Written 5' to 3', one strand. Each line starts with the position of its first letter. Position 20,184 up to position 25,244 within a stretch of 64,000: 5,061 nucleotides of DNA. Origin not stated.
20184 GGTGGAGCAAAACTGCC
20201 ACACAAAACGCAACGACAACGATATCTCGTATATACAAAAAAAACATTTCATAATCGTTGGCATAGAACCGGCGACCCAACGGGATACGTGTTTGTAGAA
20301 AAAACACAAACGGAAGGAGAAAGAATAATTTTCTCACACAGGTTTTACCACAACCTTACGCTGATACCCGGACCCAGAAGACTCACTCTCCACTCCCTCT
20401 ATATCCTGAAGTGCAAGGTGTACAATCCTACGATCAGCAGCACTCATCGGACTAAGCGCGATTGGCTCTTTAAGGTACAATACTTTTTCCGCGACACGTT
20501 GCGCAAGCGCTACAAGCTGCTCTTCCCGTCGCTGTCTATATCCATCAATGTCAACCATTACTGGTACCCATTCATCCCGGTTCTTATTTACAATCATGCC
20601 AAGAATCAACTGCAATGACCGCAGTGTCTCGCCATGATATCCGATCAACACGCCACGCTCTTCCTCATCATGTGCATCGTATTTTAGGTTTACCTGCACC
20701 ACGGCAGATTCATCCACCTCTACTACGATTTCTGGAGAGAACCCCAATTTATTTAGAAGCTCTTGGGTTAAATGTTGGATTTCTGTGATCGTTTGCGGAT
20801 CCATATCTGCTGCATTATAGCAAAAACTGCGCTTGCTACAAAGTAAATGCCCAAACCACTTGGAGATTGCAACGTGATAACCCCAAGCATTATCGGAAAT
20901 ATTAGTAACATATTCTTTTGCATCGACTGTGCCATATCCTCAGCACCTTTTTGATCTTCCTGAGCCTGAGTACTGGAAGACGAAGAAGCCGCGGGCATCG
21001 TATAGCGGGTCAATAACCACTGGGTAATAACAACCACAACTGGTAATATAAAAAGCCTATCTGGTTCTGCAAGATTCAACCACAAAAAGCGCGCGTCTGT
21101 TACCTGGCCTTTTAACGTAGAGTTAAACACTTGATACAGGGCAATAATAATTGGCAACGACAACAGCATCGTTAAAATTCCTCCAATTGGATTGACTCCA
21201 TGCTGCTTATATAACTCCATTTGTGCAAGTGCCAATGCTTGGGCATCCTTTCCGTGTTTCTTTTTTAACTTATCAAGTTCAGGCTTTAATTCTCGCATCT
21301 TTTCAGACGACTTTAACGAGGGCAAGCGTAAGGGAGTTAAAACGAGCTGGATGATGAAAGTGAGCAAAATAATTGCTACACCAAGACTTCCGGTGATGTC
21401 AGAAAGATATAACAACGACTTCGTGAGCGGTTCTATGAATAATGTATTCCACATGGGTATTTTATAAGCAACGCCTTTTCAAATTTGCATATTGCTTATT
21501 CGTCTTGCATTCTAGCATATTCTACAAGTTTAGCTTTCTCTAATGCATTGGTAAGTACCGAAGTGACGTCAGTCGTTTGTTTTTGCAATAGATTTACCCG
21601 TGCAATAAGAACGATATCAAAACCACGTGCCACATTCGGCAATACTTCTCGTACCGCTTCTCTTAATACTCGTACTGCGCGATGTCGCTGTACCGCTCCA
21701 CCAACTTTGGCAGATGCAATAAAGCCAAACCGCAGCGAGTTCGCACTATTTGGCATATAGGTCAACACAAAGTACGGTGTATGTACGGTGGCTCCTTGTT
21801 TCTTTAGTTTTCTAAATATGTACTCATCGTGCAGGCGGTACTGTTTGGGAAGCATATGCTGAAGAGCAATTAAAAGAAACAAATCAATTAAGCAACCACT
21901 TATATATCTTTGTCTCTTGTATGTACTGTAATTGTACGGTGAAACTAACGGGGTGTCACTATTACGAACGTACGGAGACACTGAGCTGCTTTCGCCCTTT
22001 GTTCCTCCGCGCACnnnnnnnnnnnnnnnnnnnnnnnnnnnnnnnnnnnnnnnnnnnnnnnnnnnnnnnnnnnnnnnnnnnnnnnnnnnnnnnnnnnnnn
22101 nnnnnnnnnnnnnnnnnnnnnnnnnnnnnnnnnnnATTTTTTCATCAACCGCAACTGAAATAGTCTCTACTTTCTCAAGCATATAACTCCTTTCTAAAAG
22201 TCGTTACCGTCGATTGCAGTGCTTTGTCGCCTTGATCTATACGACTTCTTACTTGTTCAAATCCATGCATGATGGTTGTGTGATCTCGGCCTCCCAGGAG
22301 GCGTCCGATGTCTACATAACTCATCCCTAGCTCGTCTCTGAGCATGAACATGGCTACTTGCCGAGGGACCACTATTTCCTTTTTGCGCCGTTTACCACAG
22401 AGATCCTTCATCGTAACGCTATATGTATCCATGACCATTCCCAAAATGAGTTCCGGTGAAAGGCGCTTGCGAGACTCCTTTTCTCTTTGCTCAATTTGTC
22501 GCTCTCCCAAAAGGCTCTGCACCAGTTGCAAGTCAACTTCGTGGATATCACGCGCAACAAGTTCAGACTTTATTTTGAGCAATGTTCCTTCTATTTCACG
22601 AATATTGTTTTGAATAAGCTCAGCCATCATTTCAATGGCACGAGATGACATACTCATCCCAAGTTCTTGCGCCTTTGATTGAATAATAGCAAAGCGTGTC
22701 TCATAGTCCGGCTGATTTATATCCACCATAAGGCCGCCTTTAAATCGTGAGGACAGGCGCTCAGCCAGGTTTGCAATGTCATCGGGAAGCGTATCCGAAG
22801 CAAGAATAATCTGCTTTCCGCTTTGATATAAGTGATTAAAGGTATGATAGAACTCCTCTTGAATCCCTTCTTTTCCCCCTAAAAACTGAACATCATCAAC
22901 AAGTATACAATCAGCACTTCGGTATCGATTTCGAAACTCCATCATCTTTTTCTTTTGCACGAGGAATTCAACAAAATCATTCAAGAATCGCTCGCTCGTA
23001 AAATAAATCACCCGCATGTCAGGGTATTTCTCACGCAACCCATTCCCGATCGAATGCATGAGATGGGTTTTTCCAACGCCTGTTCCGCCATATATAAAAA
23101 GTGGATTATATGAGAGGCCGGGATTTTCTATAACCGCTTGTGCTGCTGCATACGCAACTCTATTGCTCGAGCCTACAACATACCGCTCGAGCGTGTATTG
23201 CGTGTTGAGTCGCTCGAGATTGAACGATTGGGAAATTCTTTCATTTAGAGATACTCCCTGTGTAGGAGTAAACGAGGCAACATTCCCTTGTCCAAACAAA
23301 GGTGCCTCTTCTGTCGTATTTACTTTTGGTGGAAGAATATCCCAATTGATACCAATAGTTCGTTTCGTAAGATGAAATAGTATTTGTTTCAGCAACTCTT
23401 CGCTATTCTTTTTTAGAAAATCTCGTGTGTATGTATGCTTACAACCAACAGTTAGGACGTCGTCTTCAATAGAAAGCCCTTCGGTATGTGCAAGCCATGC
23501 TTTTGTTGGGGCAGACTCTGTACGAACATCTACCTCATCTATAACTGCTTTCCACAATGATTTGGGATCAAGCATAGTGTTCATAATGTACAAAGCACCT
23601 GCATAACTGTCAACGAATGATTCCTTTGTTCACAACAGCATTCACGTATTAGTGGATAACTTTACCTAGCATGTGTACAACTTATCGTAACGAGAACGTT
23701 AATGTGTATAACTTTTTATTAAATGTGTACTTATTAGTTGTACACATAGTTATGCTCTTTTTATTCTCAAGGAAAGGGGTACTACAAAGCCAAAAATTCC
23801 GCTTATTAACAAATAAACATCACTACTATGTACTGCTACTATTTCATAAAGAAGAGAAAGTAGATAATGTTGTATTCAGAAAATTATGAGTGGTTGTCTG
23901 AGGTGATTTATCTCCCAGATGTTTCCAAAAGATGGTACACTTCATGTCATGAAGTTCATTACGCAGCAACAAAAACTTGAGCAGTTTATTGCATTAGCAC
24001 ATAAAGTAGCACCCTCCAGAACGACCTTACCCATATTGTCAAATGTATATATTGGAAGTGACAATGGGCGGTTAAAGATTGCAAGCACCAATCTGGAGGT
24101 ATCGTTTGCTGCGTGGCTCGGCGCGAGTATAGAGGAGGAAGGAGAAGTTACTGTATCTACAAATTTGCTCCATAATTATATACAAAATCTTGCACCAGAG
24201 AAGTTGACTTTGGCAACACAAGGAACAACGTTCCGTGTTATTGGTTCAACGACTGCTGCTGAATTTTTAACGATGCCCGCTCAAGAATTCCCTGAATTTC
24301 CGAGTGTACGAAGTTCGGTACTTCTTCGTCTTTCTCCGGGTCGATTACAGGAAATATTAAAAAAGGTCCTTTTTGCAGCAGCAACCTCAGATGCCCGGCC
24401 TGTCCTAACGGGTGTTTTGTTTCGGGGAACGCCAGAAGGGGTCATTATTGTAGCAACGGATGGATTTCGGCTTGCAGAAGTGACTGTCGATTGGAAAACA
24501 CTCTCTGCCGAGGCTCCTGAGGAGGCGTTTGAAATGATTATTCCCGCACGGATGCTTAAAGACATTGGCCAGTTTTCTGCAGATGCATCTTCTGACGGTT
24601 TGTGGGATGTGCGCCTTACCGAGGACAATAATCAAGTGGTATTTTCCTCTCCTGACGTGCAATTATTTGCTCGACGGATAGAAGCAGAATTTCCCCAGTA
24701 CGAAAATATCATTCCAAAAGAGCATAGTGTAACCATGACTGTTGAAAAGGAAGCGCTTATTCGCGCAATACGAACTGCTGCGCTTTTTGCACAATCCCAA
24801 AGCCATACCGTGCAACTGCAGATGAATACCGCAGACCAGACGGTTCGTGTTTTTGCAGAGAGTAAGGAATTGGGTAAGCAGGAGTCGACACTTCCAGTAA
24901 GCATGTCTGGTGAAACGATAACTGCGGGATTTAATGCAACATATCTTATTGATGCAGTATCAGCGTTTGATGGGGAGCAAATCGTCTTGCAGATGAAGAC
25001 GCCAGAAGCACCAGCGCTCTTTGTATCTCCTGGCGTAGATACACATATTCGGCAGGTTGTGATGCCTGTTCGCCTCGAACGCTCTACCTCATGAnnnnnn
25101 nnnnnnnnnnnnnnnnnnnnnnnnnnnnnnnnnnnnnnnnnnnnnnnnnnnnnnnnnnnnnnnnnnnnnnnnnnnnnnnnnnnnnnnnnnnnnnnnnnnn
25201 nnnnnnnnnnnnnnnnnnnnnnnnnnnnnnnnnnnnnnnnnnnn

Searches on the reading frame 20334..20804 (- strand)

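Call 23: search_protein_families(library=pfam, proteins=[window:20334-20804:-], max_evalue=0.001)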
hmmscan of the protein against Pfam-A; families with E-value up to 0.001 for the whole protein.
window:20334-20804:- (156 aa): 2 families
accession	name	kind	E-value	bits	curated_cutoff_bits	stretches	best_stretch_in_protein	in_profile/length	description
PF01424.28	R3H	-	3.9e-16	59.3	26.8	1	95-155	1-60/60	R3H domain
PF13083.13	KH_KhpA-B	-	2.5e-09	37.4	32.1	1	14-78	5-68/73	KhpA/KhpB, KH domain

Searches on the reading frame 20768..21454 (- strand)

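Call 23: search_protein_families(library=pfam, proteins=[window:20768-21454:-], max_evalue=0.001)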
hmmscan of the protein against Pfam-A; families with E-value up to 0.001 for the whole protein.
window:20768-21454:- (228 aa): 1 family
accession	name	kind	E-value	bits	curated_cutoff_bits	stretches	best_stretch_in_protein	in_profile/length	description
PF02096.25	60KD_IMP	-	8.2e-48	162.9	35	1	25-221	2-163/163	60Kd inner membrane protein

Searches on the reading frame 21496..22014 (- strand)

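Call 23: search_protein_families(library=pfam, proteins=[window:21496-22014:-], max_evalue=0.001)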
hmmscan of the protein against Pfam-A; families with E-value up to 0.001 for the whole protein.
window:21496-22014:- (172 aa): 1 family
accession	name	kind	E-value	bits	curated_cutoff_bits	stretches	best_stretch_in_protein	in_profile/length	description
PF00825.24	Ribonuclease_P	-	1.4e-22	80.2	22.3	1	55-161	1-108/109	Ribonuclease P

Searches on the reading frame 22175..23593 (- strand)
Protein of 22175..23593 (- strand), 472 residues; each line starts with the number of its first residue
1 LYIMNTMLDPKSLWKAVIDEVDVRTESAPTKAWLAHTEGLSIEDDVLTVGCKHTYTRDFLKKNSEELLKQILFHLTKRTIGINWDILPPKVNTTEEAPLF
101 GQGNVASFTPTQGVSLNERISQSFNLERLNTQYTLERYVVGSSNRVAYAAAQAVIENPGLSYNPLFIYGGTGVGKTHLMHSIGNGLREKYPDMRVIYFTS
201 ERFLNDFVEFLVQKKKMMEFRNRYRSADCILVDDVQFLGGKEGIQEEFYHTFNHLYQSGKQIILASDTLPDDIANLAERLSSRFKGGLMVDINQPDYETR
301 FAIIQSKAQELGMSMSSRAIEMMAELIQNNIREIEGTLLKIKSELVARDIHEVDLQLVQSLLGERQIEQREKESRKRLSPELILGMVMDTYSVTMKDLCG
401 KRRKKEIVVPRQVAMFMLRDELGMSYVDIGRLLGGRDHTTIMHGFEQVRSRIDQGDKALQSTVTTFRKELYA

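Call 23: search_protein_families(library=pfam, proteins=[window:22175-23593:-], max_evalue=0.001)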
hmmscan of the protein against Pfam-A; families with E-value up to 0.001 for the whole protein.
window:22175-23593:- (472 aa): 8 families
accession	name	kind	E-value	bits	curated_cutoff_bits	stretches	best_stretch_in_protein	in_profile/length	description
PF00308.24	Bac_DnaA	-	1.5e-63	214.3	23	1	129-291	1-162/162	Bacterial DnaA ATPAse domain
PF08299.17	Bac_DnaA_C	-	4e-23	81.7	31.5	1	380-448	1-69/69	Bacterial dnaA protein helix-turn-helix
PF01637.24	ATPase_2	-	3.3e-07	30.8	33.2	1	162-306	20-155/225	ATPase domain predominantly from Archaea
PF13401.12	AAA_22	-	6.4e-05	23.7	27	0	165-258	8-114/130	AAA domain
PF01695.23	IstB_IS21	-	0.00019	21.5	24.1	1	165-266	95-192/238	IstB-like ATP binding protein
PF00004.35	AAA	-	0.00025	21.9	21.2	1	166-284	2-123/131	ATPase family associated with various cellular activities (AAA)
PF12775.13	AAA_7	-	0.00032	20.7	25.8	0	161-236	32-110/181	P-loop containing dynein motor region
PF13173.12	AAA_14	-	0.00069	20.1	27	0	163-283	3-114/129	AAA domain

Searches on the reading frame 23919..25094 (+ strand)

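Call 23: search_protein_families(library=pfam, proteins=[window:23919-25094:+], max_evalue=0.001)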
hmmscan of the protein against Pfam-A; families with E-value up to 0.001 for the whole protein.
window:23919-25094:+ (391 aa): 3 families
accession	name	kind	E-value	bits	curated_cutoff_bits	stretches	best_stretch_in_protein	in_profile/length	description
PF00712.24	DNA_pol3_beta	-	1.2e-26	93.6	24.4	2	11-127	1-119/120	DNA polymerase III beta subunit, N-terminal domain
PF02768.20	DNA_pol3_beta_3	-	1.7e-21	76.7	27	1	263-385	2-121/121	DNA polymerase III beta subunit, C-terminal domain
PF02767.21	DNA_pol3_beta_2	-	3.7e-17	63.1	27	1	140-260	4-116/116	DNA polymerase III beta subunit, central domain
